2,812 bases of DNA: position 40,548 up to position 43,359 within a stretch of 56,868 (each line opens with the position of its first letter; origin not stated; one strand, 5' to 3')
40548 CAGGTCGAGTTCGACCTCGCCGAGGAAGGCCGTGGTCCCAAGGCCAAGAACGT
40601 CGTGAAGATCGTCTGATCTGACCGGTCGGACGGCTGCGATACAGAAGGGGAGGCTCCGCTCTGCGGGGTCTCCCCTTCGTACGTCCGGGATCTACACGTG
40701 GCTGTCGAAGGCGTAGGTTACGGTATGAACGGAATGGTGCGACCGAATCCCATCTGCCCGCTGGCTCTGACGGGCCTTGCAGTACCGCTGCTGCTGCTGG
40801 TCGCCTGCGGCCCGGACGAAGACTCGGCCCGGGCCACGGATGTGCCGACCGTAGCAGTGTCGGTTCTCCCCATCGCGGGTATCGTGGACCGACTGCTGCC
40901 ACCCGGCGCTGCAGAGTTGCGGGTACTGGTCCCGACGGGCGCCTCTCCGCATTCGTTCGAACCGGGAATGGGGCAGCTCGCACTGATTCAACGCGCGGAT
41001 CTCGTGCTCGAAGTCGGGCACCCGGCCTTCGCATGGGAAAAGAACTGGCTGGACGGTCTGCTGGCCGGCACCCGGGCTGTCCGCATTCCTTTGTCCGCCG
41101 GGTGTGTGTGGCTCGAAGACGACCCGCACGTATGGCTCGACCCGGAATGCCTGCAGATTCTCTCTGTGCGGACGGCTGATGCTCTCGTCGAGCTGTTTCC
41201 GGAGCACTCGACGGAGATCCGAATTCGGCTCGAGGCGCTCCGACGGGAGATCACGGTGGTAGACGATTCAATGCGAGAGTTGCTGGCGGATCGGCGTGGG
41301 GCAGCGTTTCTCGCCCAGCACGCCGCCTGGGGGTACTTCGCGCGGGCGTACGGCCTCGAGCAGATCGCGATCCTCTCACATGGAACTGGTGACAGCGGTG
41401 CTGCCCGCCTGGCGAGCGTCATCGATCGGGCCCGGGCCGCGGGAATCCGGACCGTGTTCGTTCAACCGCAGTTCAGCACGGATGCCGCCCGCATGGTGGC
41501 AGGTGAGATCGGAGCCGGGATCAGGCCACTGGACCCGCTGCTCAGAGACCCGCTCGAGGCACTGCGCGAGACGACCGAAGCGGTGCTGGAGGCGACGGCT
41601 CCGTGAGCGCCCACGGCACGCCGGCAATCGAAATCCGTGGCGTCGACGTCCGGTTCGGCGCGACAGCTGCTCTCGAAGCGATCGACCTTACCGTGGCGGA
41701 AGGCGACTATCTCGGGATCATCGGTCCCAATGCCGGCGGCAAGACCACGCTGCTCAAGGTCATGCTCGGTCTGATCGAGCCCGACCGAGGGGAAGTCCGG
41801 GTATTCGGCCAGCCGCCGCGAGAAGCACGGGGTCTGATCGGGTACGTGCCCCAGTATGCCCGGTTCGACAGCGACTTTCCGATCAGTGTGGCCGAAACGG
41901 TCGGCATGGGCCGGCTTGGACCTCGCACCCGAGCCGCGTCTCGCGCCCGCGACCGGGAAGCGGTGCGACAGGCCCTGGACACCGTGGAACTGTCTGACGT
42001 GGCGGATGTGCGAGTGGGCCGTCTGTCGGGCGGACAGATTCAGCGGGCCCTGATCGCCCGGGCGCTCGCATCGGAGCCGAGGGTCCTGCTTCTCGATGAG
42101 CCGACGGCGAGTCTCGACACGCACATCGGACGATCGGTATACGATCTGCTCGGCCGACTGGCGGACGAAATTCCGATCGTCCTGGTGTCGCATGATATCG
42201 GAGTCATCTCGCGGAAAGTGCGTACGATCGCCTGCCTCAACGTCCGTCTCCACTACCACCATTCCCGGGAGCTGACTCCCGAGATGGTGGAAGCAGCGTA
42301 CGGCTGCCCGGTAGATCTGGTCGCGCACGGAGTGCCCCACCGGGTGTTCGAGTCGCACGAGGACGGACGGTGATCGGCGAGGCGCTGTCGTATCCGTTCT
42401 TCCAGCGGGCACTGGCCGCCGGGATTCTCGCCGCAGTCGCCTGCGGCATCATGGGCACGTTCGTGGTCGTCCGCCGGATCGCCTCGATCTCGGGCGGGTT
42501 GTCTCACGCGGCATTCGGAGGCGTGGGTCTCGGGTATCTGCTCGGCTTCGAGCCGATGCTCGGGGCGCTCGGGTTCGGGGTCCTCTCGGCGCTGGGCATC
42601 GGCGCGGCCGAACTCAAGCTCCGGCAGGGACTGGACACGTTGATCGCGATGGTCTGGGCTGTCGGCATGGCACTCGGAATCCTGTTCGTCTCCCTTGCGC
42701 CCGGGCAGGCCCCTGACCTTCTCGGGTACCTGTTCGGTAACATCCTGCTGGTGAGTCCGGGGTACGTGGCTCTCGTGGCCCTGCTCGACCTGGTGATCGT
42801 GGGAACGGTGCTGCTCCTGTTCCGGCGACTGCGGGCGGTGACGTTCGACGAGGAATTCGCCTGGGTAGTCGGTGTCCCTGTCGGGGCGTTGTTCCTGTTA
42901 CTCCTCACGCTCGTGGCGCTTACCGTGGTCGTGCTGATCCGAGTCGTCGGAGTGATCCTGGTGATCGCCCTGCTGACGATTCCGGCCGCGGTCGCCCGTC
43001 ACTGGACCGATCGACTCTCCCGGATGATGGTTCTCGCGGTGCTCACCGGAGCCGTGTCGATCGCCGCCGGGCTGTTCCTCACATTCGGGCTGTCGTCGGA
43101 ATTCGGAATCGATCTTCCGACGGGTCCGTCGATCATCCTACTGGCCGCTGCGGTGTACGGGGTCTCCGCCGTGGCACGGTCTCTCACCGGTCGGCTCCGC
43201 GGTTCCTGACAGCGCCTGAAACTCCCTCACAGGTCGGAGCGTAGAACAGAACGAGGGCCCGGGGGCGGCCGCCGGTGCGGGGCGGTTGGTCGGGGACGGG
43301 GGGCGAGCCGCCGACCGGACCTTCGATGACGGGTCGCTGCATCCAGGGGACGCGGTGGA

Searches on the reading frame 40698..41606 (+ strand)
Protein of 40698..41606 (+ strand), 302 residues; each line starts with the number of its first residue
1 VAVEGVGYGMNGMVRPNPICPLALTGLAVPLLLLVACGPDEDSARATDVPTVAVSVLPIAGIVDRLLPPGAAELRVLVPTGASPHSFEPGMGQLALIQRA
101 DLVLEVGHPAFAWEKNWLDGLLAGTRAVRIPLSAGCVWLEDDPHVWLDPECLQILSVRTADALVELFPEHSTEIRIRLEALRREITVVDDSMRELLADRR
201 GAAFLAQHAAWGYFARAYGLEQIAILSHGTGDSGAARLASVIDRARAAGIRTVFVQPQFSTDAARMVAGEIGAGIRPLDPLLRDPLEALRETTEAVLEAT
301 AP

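Call 54: search_protein_families(library=pfam, proteins=[window:40698-41606:+], max_evalue=0.001)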
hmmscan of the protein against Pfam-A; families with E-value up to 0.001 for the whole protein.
window:40698-41606:+ (302 aa): 1 family
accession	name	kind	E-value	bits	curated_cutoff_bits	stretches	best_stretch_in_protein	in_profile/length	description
PF01297.22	ZnuA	-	1.7e-44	152.8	29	1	52-283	1-241/263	Zinc-uptake complex component A periplasmic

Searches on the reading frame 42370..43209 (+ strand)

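Call 54: search_protein_families(library=pfam, proteins=[window:42370-43209:+], max_evalue=0.001)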
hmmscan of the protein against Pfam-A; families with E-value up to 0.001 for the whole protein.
window:42370-43209:+ (279 aa): 2 families
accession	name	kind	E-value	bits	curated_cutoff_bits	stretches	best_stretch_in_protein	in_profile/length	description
PF00950.22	ABC-3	-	2.7e-69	234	20.1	1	7-267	1-255/258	ABC 3 transport family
PF01032.23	FecCD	-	1e-05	25.2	26.5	1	97-243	141-287/311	FecCD transport family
